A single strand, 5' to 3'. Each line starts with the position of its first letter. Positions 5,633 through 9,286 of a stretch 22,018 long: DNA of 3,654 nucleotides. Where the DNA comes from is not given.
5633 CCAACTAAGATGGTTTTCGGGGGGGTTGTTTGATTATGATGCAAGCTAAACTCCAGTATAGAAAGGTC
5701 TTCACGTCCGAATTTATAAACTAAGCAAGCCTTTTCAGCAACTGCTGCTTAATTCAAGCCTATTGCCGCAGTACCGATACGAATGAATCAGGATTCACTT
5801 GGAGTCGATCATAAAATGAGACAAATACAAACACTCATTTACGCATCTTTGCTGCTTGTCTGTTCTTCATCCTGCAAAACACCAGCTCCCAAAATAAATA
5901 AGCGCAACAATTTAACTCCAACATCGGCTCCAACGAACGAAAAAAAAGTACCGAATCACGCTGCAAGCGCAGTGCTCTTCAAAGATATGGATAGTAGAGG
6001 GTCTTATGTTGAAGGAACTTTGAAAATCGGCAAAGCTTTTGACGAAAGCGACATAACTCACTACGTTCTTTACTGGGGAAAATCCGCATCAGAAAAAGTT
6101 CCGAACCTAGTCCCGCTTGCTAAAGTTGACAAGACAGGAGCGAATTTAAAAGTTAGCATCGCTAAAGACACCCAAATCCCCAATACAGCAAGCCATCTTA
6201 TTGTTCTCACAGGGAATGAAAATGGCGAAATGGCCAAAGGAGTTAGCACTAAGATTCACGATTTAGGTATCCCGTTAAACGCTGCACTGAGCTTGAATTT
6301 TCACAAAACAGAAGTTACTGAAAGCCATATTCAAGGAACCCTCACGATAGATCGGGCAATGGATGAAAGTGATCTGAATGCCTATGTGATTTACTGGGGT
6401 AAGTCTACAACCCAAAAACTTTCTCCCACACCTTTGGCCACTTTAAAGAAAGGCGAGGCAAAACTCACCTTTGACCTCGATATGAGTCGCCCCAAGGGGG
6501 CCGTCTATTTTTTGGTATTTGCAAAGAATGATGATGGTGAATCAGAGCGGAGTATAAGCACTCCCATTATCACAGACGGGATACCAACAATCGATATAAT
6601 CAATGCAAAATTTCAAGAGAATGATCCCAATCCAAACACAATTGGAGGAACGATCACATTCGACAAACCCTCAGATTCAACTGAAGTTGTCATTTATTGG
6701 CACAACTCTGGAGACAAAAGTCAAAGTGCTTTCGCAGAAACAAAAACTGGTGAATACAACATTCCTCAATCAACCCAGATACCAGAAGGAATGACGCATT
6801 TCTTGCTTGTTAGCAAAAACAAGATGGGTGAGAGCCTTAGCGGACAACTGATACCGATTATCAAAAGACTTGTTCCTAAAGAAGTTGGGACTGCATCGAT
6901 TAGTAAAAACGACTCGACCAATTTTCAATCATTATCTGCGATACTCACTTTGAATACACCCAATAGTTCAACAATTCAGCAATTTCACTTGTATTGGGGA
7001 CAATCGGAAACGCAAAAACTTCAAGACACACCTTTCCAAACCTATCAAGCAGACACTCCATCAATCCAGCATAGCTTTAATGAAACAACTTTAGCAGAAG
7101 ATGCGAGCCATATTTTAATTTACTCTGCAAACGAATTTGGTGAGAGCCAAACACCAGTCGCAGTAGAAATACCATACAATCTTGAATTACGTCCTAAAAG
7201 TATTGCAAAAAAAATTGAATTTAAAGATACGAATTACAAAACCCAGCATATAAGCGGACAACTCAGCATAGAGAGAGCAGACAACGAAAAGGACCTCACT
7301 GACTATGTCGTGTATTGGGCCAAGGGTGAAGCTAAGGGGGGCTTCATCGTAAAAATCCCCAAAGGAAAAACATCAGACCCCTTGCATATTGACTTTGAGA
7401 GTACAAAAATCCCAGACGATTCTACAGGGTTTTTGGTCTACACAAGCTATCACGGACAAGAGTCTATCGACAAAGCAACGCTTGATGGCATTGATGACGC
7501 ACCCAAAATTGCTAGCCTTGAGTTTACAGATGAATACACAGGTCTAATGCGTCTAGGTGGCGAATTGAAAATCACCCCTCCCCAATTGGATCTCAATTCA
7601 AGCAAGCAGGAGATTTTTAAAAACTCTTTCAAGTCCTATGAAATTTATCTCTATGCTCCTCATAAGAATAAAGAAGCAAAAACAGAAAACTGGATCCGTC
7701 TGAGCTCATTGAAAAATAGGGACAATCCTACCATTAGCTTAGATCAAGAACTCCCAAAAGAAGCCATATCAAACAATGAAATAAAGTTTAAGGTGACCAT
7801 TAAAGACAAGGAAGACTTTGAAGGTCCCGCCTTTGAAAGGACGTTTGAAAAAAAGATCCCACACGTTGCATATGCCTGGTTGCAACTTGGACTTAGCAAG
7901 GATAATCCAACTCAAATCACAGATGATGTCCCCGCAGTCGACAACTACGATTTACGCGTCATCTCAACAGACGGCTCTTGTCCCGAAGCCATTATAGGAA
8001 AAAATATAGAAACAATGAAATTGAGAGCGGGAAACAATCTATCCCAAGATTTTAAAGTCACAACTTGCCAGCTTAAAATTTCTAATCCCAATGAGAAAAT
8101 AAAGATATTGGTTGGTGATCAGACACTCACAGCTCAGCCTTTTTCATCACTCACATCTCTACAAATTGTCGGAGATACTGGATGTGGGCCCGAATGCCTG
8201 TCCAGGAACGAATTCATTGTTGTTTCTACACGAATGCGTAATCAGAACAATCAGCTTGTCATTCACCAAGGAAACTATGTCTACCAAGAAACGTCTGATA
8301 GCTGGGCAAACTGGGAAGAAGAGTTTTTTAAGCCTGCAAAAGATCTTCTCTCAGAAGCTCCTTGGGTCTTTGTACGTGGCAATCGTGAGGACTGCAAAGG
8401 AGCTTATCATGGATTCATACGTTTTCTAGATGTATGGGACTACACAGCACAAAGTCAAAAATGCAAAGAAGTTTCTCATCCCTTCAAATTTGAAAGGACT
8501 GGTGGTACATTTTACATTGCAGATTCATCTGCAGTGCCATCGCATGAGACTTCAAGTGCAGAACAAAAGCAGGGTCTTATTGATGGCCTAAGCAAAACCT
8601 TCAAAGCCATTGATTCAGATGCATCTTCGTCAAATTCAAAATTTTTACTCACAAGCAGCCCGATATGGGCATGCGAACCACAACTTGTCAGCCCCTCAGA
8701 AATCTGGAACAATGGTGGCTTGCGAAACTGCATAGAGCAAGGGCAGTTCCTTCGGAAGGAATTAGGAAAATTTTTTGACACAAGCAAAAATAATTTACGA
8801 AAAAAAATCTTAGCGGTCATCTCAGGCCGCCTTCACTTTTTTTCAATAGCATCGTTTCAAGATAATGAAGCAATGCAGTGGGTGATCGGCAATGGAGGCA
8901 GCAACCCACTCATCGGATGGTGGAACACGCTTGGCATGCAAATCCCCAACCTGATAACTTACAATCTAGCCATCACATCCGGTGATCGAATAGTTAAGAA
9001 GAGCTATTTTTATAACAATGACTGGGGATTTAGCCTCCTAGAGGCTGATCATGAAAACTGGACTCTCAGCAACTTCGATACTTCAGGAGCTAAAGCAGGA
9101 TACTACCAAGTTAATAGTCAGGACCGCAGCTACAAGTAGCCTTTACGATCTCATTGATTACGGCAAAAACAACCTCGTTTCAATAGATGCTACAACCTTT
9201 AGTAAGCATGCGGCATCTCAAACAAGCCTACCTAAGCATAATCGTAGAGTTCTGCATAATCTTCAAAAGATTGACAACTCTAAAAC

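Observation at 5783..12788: Tandem paralogous giant lipoproteins carrying three copies of an FN3-like + YAWLQL-domain + purple-acid-phosphatase-like module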

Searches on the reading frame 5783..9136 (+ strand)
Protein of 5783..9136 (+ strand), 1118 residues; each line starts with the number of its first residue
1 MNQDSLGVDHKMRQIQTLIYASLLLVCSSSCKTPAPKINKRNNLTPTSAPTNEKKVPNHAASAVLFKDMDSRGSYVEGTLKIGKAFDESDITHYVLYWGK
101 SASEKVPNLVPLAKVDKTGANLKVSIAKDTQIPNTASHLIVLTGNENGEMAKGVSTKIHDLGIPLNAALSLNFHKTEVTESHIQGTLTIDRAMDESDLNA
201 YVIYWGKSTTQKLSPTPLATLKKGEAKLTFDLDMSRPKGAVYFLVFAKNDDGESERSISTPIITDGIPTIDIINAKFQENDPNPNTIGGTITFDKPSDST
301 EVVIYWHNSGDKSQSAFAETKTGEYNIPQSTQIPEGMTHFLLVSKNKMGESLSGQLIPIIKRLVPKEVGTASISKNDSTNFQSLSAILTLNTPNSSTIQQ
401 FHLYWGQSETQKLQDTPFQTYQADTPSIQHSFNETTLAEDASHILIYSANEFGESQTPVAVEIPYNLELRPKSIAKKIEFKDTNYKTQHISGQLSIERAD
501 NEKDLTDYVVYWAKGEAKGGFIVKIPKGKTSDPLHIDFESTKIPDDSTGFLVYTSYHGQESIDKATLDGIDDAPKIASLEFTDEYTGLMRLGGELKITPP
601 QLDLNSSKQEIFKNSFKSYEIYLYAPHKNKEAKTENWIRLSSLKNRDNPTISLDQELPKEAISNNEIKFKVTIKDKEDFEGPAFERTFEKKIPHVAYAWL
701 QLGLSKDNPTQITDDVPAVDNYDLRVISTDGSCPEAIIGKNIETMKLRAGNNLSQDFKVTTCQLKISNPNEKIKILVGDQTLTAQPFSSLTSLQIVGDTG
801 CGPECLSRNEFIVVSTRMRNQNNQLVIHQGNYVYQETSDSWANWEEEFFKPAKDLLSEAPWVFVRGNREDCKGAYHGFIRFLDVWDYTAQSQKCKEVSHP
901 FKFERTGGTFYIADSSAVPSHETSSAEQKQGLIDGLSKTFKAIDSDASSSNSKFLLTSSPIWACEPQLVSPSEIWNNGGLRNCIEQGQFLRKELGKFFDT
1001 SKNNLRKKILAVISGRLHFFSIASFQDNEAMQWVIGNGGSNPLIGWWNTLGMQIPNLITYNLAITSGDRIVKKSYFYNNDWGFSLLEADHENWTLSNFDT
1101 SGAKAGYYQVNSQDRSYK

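Call 6: search_protein_families(library=pfam, proteins=[window:5783-9136:+], max_evalue=1)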
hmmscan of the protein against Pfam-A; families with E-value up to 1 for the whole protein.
window:5783-9136:+ (1118 aa): 4 families
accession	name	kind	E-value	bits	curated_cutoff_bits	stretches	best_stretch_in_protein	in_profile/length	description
PF00149.33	Metallophos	-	4.2e-06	27.8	21.5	1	795-890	5-95/191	Calcineurin-like phosphoesterase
PF17948.6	DnaT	-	0.0055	16.8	25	0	188-208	22-42/69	DnaT DNA-binding domain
PF16794.11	fn3_4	-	0.021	15.2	27.1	1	612-647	31-66/103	Fibronectin-III type domain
PF09167.16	DUF1942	-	0.052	14.1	22.4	1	173-242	41-113/123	Domain of unknown function (DUF1942)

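Call 7: search_protein_families(library=ncbifam, proteins=[window:5783-9136:+], max_evalue=1)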
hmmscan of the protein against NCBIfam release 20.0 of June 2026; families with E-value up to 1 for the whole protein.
window:5783-9136:+ (1118 aa): 0 families

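Call 11: search_solved_structures(query=window:5783-9136:+, max_evalue=1)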
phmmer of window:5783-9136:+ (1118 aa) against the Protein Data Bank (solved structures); distinct sequences matched with E-value up to 1: 0.

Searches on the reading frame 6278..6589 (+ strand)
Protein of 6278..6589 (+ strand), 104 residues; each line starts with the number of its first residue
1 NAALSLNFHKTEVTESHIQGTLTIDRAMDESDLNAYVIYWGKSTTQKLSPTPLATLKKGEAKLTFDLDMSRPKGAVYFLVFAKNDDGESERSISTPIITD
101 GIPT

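Call 42: search_solved_structures(query=A4, max_evalue=10, show_alignments=2)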
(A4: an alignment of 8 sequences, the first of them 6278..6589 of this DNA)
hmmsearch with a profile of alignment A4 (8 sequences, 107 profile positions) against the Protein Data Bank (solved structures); distinct sequences matched with E-value up to 10: 38.
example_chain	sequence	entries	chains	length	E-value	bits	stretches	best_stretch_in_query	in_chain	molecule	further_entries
1suh_A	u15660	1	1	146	0.37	14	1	18-59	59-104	EPITHELIAL CADHERIN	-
3q2l_A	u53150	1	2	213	0.64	13.2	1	18-58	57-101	Cadherin-1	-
3q2n_A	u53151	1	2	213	0.71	13.1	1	18-58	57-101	Cadherin-1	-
6j14_G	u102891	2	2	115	0.75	13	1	23-89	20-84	Programmed cell death protein 1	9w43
1q1p_A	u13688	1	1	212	0.75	13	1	18-58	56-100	Epithelial-cadherin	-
3qrb_A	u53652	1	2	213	0.75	13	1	18-57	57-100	Cadherin-1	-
7e9b_C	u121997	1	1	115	0.75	13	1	23-89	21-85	Programmed cell death protein 1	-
3lnh_A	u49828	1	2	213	0.76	13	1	18-57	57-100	Cadherin-1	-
2qvf_B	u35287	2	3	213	0.76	13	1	18-57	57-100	Epithelial-cadherin (E-cadherin) (Uvomorulin) (Cadherin-1) (ARC-1) (CD324 antigen) | Cadherin-1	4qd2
3lng_A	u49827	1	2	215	0.77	13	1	18-57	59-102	Cadherin-1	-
3lni_A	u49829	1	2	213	0.78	13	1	18-58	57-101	Cadherin-1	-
3lnf_A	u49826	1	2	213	0.78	13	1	18-57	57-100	Cadherin-1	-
7wvm_E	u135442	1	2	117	0.78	13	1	23-89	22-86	Programmed cell death protein 1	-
3lne_A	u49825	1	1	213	0.78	13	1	18-57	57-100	Cadherin-1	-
1ff5_A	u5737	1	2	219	0.8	13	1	18-57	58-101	EPITHELIAL CADHERIN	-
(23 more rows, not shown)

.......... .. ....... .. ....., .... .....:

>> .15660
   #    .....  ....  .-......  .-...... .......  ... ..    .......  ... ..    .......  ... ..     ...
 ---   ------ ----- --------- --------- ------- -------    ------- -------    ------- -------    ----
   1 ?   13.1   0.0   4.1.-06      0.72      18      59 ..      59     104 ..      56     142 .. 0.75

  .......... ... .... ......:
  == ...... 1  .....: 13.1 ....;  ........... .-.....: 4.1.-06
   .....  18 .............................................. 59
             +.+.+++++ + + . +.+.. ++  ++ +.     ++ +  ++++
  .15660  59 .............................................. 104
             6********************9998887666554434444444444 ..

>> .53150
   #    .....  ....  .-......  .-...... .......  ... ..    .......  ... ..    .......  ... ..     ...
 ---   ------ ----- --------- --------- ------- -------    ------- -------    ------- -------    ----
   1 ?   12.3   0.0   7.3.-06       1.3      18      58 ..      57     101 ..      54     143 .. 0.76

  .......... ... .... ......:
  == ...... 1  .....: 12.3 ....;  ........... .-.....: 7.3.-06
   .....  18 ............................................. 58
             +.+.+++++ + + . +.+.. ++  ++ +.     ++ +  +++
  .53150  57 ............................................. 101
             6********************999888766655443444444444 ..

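Call 51: predict_structure(alignment_id=A4)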
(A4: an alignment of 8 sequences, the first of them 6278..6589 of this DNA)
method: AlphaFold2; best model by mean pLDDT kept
length: 104 residues; sequences in the alignment: 8
mean_pLDDT: 81.6   pTM: 0.76
mean pLDDT of the five models: 81.6, 80.7, 80.6, 79.9, 77.7
residues with pLDDT >= 90: 40; 70-90: 46; 50-70: 12; < 50: 6
segments of 3 or more residues with pLDDT < 50: 1-3, 102-104
pLDDT, mean of each block of 10 residues (from residue 1): 64 78 80 90 94 86 75 91 91 82 46
secondary structure, 60 per line:
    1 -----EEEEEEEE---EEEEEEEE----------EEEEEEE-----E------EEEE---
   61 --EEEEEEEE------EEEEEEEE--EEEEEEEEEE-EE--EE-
elements in order: E6-13 E17-24 E35-41 E54-57 E63-70 E77-84 E87-96

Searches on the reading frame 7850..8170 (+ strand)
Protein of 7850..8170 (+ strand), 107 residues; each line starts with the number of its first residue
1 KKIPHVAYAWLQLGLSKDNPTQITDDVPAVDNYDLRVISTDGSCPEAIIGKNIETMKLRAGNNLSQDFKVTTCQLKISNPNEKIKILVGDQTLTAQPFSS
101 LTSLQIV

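Call 75: search_protein_families(library=pfam, proteins=[window:7850-8170:+], max_evalue=10)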
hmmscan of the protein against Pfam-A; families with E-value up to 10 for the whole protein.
window:7850-8170:+ (107 aa): 1 family
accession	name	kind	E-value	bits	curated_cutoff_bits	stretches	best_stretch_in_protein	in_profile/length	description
PF09046.15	AvrPtoB-E3_ubiq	-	0.18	12.5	25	1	72-100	53-81/126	AvrPtoB E3 ubiquitin ligase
